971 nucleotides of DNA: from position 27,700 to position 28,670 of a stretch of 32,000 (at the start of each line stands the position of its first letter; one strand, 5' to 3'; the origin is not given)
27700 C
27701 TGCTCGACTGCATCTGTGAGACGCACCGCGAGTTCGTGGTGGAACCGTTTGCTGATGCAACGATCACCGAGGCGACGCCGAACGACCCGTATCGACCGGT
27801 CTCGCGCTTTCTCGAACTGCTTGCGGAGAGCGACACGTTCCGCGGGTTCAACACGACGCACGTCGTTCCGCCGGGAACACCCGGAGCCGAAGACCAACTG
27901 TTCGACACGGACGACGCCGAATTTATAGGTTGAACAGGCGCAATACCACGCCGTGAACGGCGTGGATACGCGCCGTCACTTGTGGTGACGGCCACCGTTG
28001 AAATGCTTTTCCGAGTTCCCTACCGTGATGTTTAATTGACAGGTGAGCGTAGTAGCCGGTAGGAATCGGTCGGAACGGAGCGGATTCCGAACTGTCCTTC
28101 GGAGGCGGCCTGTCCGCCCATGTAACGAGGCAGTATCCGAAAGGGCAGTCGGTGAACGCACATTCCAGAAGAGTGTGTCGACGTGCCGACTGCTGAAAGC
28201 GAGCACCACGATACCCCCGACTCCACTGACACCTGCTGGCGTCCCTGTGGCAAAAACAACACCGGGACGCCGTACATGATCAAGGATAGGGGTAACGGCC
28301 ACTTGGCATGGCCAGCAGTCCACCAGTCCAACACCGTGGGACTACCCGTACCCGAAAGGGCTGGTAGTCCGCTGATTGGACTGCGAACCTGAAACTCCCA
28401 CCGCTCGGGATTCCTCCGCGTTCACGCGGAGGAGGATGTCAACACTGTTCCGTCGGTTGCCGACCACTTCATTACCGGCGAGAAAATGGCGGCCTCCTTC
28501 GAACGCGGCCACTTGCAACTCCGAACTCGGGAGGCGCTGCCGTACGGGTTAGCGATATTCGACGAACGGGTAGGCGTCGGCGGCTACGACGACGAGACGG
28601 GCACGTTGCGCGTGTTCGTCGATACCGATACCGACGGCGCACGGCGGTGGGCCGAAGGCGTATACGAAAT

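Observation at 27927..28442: Non-coding 516-bp element with IS200/IS605-like ends (TTAT flank, subterminal hairpins, ........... terminus) but no transposase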

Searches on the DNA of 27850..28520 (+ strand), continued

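Call 28: get_annotated_region(hit=H25, flank=1000)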
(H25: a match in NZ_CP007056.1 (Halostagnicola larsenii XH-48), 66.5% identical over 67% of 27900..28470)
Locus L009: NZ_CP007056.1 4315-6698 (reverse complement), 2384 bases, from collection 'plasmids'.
description: Halostagnicola larsenii XH-48 plasmid unnamed, complete sequence
organism: Halostagnicola larsenii XH-48 (NCBI taxid 797299)
taxonomy: Archaea; Euryarchaeota; Halobacteria; Halobacteriales; Natrialbaceae; Halostagnicola; Halostagnicola larsenii; Halostagnicola larsenii XH-48
host: -; source: -; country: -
typing (MOB-suite, as given by PLSDB): non-mobilizable
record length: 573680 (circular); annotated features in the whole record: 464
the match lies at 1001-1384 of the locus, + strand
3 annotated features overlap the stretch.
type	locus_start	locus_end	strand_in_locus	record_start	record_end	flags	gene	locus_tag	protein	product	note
CDS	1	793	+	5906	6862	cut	-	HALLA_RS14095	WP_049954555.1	D-2-hydroxyacid dehydrogenase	-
CDS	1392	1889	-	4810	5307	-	-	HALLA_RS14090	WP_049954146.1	hypothetical protein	-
CDS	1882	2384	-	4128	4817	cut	-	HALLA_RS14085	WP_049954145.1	nucleotidyltransferase domain-containing protein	-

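Call 29: get_annotated_region(hit=H13, flank=1000)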
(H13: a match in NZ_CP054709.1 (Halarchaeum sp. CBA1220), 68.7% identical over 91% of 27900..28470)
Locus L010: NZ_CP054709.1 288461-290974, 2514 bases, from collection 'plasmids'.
description: Halarchaeum sp. CBA1220 plasmid pCBA1220-02, complete sequence
organism: Halarchaeum sp. CBA1220 (NCBI taxid 1853682)
taxonomy: Archaea; Euryarchaeota; Halobacteria; Halobacteriales; Halobacteriaceae; Halarchaeum; Halarchaeum sp. CBA1220
host: -; source: solar salt; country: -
typing (MOB-suite, as given by PLSDB): non-mobilizable; mating-pair formation MPF_T
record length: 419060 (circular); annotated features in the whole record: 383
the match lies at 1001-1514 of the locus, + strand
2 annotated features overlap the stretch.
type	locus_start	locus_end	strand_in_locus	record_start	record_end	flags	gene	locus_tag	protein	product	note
CDS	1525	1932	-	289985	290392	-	trxA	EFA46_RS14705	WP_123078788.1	thioredoxin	-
CDS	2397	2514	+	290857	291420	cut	-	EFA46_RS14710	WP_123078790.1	class I SAM-dependent methyltransferase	GO:0032259 - methylation [Evidence IEA]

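Call 30: get_annotated_region(hit=H11, flank=1000)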
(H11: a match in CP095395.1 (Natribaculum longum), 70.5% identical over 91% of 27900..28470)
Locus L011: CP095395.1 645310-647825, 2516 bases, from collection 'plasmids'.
description: Natribaculum longum strain TRM20345 plasmid unnamed1, complete sequence
organism: Natribaculum longum (NCBI taxid 1419051)
taxonomy: Archaea; Euryarchaeota; Halobacteria; Halobacteriales; Natrialbaceae; Natribaculum; Natribaculum longum
host: -; source: cell culture,saline soil; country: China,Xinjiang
typing (MOB-suite, as given by PLSDB): non-mobilizable
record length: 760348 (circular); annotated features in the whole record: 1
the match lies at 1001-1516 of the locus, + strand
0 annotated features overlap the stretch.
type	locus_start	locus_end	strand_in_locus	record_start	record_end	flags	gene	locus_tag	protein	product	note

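Call 45: search_dna_similar(query=window:27900-28470:+, collection=phages, mode=distant, max_rows=30)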
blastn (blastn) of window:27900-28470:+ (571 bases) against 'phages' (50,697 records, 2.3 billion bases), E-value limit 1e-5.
No match.

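Call 59: search_dna_similar(query=window:27919-28012:+, collection=plasmids, mode=distant, max_rows=60, max_evalue=0.001)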
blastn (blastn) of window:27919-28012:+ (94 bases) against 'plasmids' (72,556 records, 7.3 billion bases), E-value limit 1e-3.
Records with a match: 43; places in all: 72; records where one place covers at least 80% of the query: 3.
Best place of each record, by identity: 90-95% 4; 80-90% 34; 60-80% 5.
By first word of the organism name: Natronorubrum 4; Natrinema 4; Halomicrobium 3; Haloarcula 3; Haladaptatus 3; Natribaculum 3; Natrarchaeobaculum 2; Halapricum 2; Haloterrigena 2; Halostagnicola 1; and 16 more.
By predicted mobility (MOB-suite, as given by PLSDB): non-mobilizable 43.
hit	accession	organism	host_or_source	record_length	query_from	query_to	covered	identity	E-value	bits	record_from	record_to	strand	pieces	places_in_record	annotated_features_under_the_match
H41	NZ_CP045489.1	Natronorubrum aibiense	single cell,Xinjiang Aibi Salt Lake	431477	5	89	90%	89.5%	1e-22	112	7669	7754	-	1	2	none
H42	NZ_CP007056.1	Halostagnicola larsenii XH-48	-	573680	1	89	95%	80.0%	1e-11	75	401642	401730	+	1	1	none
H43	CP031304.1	Natrinema thermotolerans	Cell culture,Korean salt-fermented food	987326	2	88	93%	81.8%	2e-14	84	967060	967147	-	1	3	none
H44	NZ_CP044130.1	Halomicrobium sp. LC1Hm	-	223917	5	67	67%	88.9%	7e-14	83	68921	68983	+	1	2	none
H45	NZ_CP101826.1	Halobellus ramosii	cell cuture,a brine sample of the ...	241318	5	64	64%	91.7%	6e-15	87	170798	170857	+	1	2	none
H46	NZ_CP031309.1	Natronorubrum bangense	Cell culture,The Bange salt-alkaline ...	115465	5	64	64%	90.0%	7e-14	82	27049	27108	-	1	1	none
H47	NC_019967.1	Natrinema pellirubrum DSM 15624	-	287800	5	63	63%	89.8%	2e-13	81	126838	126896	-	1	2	none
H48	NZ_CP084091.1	Halomicrobium urmianum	cell culture,salt lake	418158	1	62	66%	85.5%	1e-10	73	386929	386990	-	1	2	none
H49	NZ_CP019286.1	Halobiforma lacisalsi AJ5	Ayakekumsalt Lake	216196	5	62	62%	91.4%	7e-14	83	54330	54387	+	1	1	none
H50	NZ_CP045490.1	Natronorubrum aibiense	single cell,Xinjiang Aibi Salt Lake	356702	5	64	64%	88.3%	3e-12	78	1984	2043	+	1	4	none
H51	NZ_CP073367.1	Haloarcula sinaiiensis ATCC 33800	cell culture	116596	5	62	62%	88.3%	1e-11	75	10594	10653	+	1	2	none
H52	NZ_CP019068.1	Halorientalis sp. IM1011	cell culture,saltern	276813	5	64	64%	85.2%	5e-9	67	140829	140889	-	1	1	none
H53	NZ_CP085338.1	Haladaptatus halobius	cell culture,saline soil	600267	5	64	64%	85.2%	5e-9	67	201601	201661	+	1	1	none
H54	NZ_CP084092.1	Halomicrobium urmianum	cell culture,salt lake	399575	5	62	62%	87.9%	4e-11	74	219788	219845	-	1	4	none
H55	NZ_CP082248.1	Natrinema sp. SYSU A 869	cell culture,salt lake sediment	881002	5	62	62%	86.4%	2e-8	64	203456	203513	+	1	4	none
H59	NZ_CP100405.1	Haloarcula marina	cell culture,sediment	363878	5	62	62%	86.2%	4e-10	70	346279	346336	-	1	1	myeloid leukemia factor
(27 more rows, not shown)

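Call 60: get_annotated_region(hit=H59, flank=2600)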
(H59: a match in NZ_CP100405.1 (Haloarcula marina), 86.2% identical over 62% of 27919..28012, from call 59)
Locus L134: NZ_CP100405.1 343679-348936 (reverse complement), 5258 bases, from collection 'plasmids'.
description: Halomicroarcula marina strain DT1 plasmid unnamed1, complete sequence
organism: Haloarcula marina (NCBI taxid 2961574)
taxonomy: Archaea; Euryarchaeota; Halobacteria; Halobacteriales; Haloarculaceae; Haloarcula; Haloarcula marina
host: -; source: cell culture,sediment; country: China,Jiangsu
typing (MOB-suite, as given by PLSDB): non-mobilizable
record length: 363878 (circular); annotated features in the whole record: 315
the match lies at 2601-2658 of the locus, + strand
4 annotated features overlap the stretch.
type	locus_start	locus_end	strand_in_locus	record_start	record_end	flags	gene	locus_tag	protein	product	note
CDS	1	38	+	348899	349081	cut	-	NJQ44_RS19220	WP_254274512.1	hypothetical protein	-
CDS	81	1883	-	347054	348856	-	-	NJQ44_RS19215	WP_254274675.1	SLC13 family permease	-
CDS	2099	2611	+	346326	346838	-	-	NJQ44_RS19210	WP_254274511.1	myeloid leukemia factor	-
CDS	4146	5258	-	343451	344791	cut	-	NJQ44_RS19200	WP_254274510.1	hemolysin family protein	-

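Call 61: get_annotated_region(hit=H49, flank=2600)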
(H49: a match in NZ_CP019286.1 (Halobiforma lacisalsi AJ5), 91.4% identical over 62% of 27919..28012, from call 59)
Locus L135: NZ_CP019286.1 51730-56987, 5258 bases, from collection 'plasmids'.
description: Halobiforma lacisalsi AJ5 plasmid pHLAJ5I, complete sequence
organism: Halobiforma lacisalsi AJ5 (NCBI taxid 358396)
taxonomy: Archaea; Euryarchaeota; Halobacteria; Halobacteriales; Natrialbaceae; Halobiforma; Halobiforma lacisalsi; Halobiforma lacisalsi AJ5
host: -; source: Ayakekumsalt Lake; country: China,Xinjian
typing (MOB-suite, as given by PLSDB): non-mobilizable; mating-pair formation MPF_T
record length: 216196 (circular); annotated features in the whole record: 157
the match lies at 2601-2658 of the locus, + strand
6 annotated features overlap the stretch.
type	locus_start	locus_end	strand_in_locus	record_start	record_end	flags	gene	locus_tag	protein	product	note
CDS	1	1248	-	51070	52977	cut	-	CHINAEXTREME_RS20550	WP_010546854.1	VCBS repeat-containing protein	-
CDS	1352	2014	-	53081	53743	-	-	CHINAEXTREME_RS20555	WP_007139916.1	hypothetical protein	-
CDS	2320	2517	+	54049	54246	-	-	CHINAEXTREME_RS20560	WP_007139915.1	hypothetical protein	-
CDS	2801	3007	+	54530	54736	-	-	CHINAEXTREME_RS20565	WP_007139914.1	hypothetical protein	-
CDS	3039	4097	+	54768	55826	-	-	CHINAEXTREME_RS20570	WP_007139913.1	RNA-guided endonuclease TnpB family protein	-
CDS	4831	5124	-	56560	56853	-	-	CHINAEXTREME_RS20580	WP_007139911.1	PadR family transcriptional regulator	-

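Call 62: get_annotated_region(hit=H53, flank=2600)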
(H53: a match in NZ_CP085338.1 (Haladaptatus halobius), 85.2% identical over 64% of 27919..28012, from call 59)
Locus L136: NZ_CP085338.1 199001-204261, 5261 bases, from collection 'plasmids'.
description: Haladaptatus halobius strain PSR5 plasmid unnamed2, complete sequence
organism: Haladaptatus halobius (NCBI taxid 2884875)
taxonomy: Archaea; Euryarchaeota; Halobacteria; Halobacteriales; Haladaptataceae; Haladaptatus; Haladaptatus halobius
host: -; source: cell culture,saline soil; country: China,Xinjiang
typing (MOB-suite, as given by PLSDB): non-mobilizable
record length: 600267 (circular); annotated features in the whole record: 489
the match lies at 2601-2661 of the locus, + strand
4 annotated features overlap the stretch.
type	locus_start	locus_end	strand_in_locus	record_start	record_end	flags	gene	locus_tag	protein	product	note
CDS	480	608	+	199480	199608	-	-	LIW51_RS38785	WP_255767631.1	hypothetical protein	-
CDS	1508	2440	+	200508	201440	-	-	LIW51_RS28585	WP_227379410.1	class I SAM-dependent methyltransferase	-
CDS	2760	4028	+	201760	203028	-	-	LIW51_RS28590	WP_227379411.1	transposase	-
CDS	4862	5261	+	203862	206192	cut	-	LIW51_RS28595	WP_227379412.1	hypothetical protein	-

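Call 63: get_annotated_region(hit=H42, flank=2600)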
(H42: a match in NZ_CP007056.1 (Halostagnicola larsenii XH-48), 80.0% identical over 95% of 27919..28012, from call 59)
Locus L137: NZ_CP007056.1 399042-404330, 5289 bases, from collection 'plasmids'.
description: Halostagnicola larsenii XH-48 plasmid unnamed, complete sequence
organism: Halostagnicola larsenii XH-48 (NCBI taxid 797299)
taxonomy: Archaea; Euryarchaeota; Halobacteria; Halobacteriales; Natrialbaceae; Halostagnicola; Halostagnicola larsenii; Halostagnicola larsenii XH-48
host: -; source: -; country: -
typing (MOB-suite, as given by PLSDB): non-mobilizable
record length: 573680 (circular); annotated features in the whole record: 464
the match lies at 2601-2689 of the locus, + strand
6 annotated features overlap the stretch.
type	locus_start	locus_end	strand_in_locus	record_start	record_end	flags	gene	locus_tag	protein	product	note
CDS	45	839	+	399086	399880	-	-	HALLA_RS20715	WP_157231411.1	hypothetical protein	-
CDS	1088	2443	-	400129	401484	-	-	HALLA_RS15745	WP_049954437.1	glycoside hydrolase family 68 protein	-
CDS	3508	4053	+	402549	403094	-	dpsA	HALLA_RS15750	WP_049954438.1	DNA starvation/stationary phase protection protein DpsA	-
CDS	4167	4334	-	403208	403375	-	-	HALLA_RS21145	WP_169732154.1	hypothetical protein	-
CDS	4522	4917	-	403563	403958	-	-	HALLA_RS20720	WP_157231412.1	hypothetical protein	-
CDS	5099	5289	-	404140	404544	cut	-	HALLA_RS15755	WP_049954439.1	metal-dependent transcriptional regulator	-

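Call 70: build_rna_model(alignment_id=A4, structure=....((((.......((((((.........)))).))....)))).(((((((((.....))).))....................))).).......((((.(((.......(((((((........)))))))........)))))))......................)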
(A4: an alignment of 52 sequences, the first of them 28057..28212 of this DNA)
Model R1 built from alignment A4 (52 sequences, 172 columns); structure: as given.
model positions 158; base pairs 33; branch points 2; effective number of sequences 2.18; information 0.59 bits per position. Calibrated on 0.2 Mb of random sequence (short: E-values are rough).
structure used (alignment columns):
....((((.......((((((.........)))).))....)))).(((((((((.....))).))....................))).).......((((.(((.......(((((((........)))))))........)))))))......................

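Call 72: search_with_rna_model(model_id=R1, sources=[window, L012, L013, L015, L016, L018, L019, L020, L023, L027, L028, L029, L030, L031, L033, L034, L036, L038, L039, L040, L041, L042, L046, L047, L048, L050, L051, L052, L053, L055, L056, L057, L058, L060, L061, L063, L064, L065, L066, L067, L069, L070, L072, L075, L076, L078, L079, L080, L081, L082, L085, L086, L087, L088, L089, L090, L092, L093, L094, L096, L098, L099, L103, L106, L107, L108, L109, L112, L113, L114, L115, L116, L117, L118, L119, L121, L123, L124, L125, L127, L128, L134, L135, L136, L137, L001], max_evalue=1)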
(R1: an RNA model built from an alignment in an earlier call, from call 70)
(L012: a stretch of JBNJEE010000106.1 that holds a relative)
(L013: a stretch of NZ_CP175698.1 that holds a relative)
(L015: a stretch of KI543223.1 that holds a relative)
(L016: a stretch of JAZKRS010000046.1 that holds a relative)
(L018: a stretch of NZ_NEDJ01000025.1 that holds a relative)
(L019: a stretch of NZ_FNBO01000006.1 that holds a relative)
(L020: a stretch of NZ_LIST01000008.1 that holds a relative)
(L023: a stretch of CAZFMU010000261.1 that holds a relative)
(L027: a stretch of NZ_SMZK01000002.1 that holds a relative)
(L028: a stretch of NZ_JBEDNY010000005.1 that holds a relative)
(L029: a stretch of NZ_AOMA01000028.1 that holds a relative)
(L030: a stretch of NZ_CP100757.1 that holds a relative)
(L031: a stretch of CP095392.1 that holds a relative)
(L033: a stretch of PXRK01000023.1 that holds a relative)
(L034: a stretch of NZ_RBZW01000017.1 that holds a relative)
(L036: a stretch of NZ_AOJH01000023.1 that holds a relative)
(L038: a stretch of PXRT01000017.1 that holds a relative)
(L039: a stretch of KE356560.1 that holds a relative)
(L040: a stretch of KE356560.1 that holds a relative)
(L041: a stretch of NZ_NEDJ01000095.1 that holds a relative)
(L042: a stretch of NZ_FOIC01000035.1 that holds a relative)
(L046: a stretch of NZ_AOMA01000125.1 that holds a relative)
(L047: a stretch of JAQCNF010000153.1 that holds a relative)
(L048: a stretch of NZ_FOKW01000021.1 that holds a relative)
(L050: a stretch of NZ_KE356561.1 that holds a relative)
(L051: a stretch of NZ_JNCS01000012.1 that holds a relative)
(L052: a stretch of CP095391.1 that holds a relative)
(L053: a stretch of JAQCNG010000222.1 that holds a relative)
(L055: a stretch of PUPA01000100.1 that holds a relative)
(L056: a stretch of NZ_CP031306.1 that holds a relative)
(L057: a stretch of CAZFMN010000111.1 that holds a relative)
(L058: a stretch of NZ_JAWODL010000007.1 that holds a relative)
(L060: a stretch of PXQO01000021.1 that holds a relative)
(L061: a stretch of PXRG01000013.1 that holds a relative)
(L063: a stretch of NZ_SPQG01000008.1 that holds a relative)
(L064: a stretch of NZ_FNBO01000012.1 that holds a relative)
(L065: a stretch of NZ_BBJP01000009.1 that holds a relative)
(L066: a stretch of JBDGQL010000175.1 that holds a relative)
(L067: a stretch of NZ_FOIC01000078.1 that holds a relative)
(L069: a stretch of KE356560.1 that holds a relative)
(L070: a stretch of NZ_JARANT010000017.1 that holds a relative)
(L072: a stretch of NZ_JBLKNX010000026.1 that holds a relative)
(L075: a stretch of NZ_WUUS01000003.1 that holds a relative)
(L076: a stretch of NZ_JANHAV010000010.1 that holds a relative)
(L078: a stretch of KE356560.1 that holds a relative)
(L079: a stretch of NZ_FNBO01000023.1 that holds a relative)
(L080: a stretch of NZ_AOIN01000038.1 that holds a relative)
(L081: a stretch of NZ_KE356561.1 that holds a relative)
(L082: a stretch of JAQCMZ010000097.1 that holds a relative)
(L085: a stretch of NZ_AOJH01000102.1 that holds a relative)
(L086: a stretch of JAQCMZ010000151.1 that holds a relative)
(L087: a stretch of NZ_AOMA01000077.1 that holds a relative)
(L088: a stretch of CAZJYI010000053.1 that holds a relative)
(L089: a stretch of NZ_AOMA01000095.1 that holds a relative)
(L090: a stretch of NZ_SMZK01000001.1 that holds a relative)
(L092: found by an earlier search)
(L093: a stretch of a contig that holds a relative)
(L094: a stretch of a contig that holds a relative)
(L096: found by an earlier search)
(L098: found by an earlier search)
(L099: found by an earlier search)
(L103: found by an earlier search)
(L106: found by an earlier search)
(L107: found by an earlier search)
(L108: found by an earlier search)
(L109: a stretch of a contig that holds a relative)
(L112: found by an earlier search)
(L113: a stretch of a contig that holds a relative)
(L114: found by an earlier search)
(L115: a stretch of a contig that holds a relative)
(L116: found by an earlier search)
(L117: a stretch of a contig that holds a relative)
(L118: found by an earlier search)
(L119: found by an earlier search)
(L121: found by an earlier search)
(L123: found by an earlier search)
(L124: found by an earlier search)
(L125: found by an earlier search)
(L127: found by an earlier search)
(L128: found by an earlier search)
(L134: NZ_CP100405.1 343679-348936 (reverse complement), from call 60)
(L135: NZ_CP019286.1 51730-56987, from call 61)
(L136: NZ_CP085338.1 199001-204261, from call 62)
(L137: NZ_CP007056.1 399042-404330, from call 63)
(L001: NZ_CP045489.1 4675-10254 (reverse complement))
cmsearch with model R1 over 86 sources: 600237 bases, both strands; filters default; matches with E-value up to 1: 30.
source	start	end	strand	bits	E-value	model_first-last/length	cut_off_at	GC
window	28057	28212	+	167.2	1.5e-44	1-158/158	no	0.6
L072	7721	7877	-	159.3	2.4e-42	1-158/158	no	0.58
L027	5343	5500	-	155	3.9e-41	1-158/158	no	0.6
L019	5207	5361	-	146.9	7.2e-39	1-158/158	no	0.61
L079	2165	2319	-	146.9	7.2e-39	1-158/158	no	0.61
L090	6348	6502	-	141.4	2.6e-37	1-158/158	no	0.61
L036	488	637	+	132.4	8e-35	1-158/158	no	0.59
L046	5221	5375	+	127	2.6e-33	1-158/158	no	0.65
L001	2638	2849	+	125.9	5.4e-33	1-158/158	no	0.57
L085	3915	4126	+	121.7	8.2e-32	1-158/158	no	0.59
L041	6309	6517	+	119.4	3.5e-31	1-158/158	no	0.56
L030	6613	6768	+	110.9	8.3e-29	1-158/158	no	0.62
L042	2921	3183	+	109.2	2.5e-28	1-158/158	no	0.56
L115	4781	4989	-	108.6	3.7e-28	1-158/158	no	0.58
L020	3931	4080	+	107.5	7.6e-28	1-158/158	no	0.57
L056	1658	1864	-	104.6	5e-27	1-158/158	no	0.57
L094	4046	4210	+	101.5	3.7e-26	1-158/158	no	0.56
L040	6760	6926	+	99.8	1.1e-25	1-158/158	no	0.56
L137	2739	2949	+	99.6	1.2e-25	1-158/158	no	0.56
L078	488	666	-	95.1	2.2e-24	1-158/158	no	0.57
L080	4809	5015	+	89.9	6.4e-23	1-158/158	no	0.58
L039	7695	7871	-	88.6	1.5e-22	1-158/158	no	0.53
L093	4494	4660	-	77.9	1.5e-19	1-158/158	no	0.54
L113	127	340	+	75.4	6.9e-19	1-158/158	no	0.51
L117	2321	2500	-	75.2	7.8e-19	1-158/158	no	0.53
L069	7102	7259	-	72.5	4.5e-18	1-158/158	no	0.54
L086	1208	1411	-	65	5.9e-16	1-158/158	no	0.57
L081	6499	6687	+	62.9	2.3e-15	1-158/158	no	0.56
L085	7590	7691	+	13.2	0.18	1-158/158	no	0.64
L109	297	327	-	13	0.2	7-40/158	no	0.61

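Call 81: search_with_rna_model(model_id=R1, source=L138, max_evalue=10, filters=off)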
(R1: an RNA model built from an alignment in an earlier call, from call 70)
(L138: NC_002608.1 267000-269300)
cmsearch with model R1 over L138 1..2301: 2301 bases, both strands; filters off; matches with E-value up to 10: 25.
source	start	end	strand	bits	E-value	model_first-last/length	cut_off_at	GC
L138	1002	1142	+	34.3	8.3e-10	1-158/158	no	0.5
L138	27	158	-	9.4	0.0079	1-158/158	no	0.58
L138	993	1081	-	4.3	0.21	1-158/158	no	0.45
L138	2233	2278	-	1.2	1.5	91-137/158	no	0.61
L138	1375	1398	-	1.1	1.7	1-158/158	no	0.5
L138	336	344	+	0.1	3.1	20-28/158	no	0.67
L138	1594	1608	-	-0.2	3.7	107-121/158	no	0.87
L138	1273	1281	+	-0.2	3.8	20-28/158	no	0.67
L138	869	891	-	-0.2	3.8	1-158/158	no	0.57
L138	1820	1830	-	-0.5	4.4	50-60/158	no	0.73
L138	1331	1351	-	-0.6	4.8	1-158/158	no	0.62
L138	1091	1109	-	-0.6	5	15-33/158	no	0.63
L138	310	335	+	-0.7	5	1-158/158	no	0.31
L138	1517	1529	-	-0.7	5.1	108-120/158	no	0.38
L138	1916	2054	-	-0.7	5.1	1-158/158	no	0.61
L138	964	978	-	-0.9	5.8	1-158/158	no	0.47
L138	1254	1268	-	-1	6.1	17-31/158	no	0.53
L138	117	129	+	-1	6.4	49-61/158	no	0.62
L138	365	382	-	-1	6.4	1-158/158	no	0.39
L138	990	998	+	-1.2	7.1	20-28/158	no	0.67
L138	1820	1830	+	-1.3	7.5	50-60/158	no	0.73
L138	1617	1736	-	-1.3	7.5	1-158/158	no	0.61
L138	145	159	+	-1.4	7.9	1-158/158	no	0.6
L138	241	260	-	-1.6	9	105-124/158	no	0.55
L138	915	939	+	-1.6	9.4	1-158/158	no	0.52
